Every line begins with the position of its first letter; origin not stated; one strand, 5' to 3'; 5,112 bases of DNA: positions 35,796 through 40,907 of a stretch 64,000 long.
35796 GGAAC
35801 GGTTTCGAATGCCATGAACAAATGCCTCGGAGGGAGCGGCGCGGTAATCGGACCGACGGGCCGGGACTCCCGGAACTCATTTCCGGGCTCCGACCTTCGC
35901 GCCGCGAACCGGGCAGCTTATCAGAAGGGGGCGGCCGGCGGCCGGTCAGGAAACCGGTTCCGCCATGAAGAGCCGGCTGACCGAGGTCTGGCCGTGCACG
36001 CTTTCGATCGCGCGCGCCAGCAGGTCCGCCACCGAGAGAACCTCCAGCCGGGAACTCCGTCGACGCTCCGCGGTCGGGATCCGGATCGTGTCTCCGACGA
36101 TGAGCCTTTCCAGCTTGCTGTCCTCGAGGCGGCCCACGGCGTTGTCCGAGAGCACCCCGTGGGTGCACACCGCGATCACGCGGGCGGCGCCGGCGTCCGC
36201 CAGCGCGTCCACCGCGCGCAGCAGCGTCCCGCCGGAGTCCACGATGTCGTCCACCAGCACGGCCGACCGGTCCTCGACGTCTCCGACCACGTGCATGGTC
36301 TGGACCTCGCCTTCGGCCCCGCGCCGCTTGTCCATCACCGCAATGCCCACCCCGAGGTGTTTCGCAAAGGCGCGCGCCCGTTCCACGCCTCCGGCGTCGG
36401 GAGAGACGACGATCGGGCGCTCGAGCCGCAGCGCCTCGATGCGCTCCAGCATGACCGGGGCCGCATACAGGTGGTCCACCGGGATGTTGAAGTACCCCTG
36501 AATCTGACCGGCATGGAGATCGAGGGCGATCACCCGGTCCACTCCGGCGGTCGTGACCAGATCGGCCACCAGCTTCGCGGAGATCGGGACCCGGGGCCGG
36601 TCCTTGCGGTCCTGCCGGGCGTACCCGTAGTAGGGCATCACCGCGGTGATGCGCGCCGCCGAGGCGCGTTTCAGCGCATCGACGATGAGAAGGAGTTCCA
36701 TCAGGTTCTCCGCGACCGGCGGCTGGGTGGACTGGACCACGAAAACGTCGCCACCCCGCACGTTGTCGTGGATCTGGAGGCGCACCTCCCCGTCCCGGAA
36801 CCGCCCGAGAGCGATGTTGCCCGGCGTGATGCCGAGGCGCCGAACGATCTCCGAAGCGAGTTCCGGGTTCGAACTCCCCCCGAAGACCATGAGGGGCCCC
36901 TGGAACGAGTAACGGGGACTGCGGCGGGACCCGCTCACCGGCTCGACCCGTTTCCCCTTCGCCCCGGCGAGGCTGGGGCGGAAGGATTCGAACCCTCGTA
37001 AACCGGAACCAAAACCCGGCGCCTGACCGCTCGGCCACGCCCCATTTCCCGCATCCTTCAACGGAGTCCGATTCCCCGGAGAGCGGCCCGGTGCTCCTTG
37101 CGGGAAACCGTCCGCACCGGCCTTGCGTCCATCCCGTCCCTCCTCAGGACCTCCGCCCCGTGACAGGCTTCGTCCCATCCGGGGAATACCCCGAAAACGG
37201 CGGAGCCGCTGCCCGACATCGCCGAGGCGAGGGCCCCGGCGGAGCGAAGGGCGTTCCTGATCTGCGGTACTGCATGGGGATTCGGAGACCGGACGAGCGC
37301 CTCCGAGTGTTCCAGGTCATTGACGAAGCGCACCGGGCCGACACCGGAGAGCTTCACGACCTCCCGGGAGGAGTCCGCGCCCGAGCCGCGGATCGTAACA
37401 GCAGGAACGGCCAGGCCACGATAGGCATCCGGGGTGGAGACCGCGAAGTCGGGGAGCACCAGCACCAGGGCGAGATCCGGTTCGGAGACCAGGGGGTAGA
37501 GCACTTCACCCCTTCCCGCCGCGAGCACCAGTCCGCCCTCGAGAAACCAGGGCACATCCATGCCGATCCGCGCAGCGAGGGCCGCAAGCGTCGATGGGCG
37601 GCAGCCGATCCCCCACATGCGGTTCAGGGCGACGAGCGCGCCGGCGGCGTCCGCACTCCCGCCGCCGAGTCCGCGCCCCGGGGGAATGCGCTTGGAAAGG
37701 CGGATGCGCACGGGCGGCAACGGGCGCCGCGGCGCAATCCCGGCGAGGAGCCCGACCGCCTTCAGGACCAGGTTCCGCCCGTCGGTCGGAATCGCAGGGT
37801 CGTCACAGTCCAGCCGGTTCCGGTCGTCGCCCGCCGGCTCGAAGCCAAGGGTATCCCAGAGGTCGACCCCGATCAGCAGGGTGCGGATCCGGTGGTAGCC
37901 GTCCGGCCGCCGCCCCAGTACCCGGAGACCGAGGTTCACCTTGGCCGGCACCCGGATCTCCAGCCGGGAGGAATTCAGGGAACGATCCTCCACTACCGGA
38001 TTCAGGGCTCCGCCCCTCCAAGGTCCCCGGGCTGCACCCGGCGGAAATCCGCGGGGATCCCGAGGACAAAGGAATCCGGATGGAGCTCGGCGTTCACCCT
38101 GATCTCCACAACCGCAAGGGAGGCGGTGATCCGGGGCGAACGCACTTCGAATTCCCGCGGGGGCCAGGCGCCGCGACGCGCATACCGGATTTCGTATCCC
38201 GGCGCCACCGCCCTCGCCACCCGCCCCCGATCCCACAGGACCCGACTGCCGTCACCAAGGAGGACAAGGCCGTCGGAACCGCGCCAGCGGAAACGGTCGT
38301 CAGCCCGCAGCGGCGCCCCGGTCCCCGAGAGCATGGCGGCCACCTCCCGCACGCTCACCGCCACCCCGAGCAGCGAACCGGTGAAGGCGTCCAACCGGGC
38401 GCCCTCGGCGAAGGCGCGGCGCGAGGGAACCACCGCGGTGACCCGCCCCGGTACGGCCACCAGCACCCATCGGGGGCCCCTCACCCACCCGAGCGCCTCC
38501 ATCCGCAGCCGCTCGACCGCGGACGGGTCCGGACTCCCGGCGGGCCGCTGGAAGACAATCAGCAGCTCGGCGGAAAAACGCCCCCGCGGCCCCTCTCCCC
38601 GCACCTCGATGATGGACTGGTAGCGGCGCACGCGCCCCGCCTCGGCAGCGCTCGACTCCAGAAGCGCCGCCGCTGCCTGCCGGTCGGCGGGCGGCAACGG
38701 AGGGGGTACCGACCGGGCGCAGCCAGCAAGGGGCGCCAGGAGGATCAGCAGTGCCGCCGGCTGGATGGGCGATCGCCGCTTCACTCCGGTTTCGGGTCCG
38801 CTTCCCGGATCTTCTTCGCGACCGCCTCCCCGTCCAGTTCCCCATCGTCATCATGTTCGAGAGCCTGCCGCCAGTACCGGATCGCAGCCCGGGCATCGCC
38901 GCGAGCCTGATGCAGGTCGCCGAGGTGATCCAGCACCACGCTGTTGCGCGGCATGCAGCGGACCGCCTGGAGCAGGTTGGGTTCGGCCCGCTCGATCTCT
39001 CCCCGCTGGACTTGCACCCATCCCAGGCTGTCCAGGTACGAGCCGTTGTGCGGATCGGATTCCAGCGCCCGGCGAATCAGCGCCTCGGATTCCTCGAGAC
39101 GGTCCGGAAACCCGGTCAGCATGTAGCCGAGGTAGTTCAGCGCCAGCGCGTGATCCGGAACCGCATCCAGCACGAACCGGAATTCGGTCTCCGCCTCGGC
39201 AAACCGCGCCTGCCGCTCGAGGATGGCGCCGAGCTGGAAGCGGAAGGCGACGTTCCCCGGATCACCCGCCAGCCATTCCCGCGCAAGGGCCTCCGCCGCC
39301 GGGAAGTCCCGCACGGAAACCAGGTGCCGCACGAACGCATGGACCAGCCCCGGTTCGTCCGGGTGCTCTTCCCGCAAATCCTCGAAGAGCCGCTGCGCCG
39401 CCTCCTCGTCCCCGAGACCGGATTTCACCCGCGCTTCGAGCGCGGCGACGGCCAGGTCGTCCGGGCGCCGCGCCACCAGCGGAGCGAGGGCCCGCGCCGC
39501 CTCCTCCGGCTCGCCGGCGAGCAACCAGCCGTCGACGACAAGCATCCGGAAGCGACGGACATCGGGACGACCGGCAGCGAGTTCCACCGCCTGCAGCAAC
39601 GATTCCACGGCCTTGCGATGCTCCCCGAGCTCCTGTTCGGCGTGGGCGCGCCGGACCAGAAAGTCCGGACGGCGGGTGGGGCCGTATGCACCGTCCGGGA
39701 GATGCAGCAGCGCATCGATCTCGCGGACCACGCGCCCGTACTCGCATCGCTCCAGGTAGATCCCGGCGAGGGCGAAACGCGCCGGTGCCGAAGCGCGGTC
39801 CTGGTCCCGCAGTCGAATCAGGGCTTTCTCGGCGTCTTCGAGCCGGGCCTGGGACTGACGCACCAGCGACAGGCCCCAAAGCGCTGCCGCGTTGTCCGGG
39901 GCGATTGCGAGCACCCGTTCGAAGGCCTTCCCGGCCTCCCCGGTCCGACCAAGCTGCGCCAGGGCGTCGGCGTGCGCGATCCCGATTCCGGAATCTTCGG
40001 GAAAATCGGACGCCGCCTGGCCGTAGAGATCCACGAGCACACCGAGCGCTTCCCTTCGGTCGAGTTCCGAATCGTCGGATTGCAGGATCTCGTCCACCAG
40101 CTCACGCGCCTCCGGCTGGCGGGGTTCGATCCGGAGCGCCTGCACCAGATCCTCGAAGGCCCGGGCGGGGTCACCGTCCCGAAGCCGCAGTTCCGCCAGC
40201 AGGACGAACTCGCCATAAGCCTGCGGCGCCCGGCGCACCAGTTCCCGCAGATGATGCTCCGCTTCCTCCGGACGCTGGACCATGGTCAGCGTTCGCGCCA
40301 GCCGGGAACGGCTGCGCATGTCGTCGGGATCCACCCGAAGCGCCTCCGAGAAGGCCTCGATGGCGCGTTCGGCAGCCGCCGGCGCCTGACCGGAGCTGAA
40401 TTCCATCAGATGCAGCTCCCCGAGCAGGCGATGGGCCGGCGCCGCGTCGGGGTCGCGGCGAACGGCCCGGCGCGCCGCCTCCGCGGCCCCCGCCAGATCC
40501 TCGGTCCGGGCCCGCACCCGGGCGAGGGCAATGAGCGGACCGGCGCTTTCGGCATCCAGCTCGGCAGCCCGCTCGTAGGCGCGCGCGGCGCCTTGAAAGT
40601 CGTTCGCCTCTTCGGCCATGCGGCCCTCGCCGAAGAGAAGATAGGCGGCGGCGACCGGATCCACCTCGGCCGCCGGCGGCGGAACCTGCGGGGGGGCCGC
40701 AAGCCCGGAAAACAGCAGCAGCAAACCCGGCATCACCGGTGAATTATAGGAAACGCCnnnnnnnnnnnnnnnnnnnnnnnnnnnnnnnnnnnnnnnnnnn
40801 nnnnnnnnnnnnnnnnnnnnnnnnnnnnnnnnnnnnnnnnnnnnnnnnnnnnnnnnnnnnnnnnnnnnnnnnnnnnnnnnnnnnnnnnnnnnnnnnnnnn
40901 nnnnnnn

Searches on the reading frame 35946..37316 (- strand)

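Call 63: search_protein_families(library=pfam, proteins=[window:35946-37316:-], max_evalue=0.001)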
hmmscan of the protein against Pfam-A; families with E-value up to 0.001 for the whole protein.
window:35946-37316:- (456 aa): 3 families
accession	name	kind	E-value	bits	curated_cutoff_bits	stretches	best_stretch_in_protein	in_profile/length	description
PF13793.12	Pribosyltran_N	-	5.1e-54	181.6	25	1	142-258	1-117/117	N-terminal domain of ribose phosphate pyrophosphokinase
PF14572.12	Pribosyl_synth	-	1.4e-23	84.2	27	1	340-450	74-183/184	Phosphoribosyl synthetase-associated domain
PF00156.33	Pribosyltran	-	3.6e-20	72.3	26.3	1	291-401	21-135/158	Phosphoribosyl transferase domain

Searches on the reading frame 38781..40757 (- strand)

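Call 63: search_protein_families(library=pfam, proteins=[window:38781-40757:-], max_evalue=0.001)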
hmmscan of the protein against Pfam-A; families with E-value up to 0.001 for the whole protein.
window:38781-40757:- (658 aa): 18 families
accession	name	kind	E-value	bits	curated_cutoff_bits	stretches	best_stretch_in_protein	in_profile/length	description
PF14559.12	TPR_19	-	1.2e-32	112.4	25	4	266-324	1-59/68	Tetratricopeptide repeat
PF07719.23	TPR_2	-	1.2e-29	100.4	27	0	38-68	1-31/34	Tetratricopeptide repeat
PF13432.12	TPR_16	-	4.3e-27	94.6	32.7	2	514-571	8-64/65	Tetratricopeptide repeat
PF13428.12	TPR_14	-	1.5e-26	90.6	23.5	0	75-115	4-44/44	Tetratricopeptide repeat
PF23914.1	TPR_CcmH_CycH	-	3.8e-23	82.5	42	1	100-210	44-150/158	Cytochrome c-type biogenesis protein H TPR domain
PF13181.12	TPR_8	-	1.4e-22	78.3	25.7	0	263-289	8-34/34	Tetratricopeptide repeat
PF13431.12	TPR_17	-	3.8e-22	77.1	24.4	0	492-523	2-33/34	Tetratricopeptide repeat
PF00515.34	TPR_1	-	6e-22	76.9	27.8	0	365-393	2-30/34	Tetratricopeptide repeat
PF13414.12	TPR_11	-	5.6e-17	61.6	26.8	0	264-299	2-37/42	TPR repeat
PF13424.12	TPR_12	-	1.2e-16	61.1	30.1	0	262-314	9-69/77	Tetratricopeptide repeat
PF24575.1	TPR_Slam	-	5.5e-09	36.8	35.2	0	128-169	62-103/104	Surface lipoprotein assembly modifier, N-terminal TPR repeats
PF13174.12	TPR_6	-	6.7e-09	36.3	26.3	0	446-467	11-32/33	Tetratricopeptide repeat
PF13429.12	TPR_15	-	1.4e-07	31.7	26.2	0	342-475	124-254/280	Tetratricopeptide repeat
PF13371.12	TPR_9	-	6.7e-06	26.5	35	0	332-406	3-71/73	Tetratricopeptide repeat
PF12895.13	ANAPC3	-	1.7e-05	25.5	27.2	0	274-335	7-67/82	Anaphase-promoting complex, cyclosome, subunit 3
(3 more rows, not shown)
